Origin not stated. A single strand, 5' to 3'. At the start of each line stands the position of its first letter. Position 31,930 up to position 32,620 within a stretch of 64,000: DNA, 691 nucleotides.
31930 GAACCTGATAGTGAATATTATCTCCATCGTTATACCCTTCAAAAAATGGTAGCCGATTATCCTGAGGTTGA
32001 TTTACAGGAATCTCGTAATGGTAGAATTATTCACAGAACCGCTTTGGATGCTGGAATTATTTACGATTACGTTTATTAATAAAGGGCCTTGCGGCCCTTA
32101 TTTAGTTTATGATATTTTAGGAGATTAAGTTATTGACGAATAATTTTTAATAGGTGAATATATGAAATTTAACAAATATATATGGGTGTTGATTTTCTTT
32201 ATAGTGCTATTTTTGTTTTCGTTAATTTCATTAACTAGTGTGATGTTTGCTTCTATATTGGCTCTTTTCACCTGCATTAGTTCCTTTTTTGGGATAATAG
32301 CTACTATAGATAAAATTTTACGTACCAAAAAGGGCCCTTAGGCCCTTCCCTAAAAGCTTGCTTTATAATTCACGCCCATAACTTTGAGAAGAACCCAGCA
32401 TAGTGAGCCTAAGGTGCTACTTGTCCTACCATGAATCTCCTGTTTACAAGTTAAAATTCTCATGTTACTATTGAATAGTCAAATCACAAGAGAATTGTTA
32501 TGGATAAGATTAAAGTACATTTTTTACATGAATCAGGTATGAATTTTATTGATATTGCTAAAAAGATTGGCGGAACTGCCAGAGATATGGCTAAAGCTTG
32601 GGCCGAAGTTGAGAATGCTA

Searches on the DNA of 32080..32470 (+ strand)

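Call 46: search_dna_similar(query=window:32080-32470:+, collection=phages, mode=distant, max_rows=15)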
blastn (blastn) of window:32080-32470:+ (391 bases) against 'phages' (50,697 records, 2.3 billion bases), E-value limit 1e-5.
Records with a match: 7; places in all: 12; records where one place covers at least 80% of the query: 0.
Best place of each record, by identity: 95-99% 2; 90-95% 5.
By first word of the organism name: Escherichia 5; Dhakavirus 1; phage 1.
By host as written in the record: Escherichia coli K-12 MG1655 2; - 2; Escherichia coli strain 8099 2; Escherichia coli 55989 1.
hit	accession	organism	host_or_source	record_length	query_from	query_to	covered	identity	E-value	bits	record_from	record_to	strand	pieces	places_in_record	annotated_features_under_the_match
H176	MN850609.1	Escherichia phage dhaeg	Escherichia coli K-12 MG1655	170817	1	268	69%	92.6%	1e-108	398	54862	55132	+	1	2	none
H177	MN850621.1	Escherichia phage dhabil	Escherichia coli K-12 MG1655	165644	1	268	69%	92.6%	1e-108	398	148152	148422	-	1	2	hypothetical protein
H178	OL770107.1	Escherichia phage CLB_P2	Escherichia coli 55989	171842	1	268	69%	92.6%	1e-108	398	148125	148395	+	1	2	hypothetical protein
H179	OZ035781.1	Dhakavirus CLBP2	-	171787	1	268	69%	92.6%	1e-108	398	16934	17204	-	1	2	record has no annotation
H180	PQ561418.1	phage Ec2-ASingh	-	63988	1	268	69%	90.8%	1e-101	375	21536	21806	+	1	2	record has no annotation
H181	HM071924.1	Escherichia phage IME08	Escherichia coli strain 8099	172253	355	391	9%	97.3%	1e-7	64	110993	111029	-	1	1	none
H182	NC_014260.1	Escherichia phage IME08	Escherichia coli strain 8099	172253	355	391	9%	97.3%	1e-7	64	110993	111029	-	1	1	none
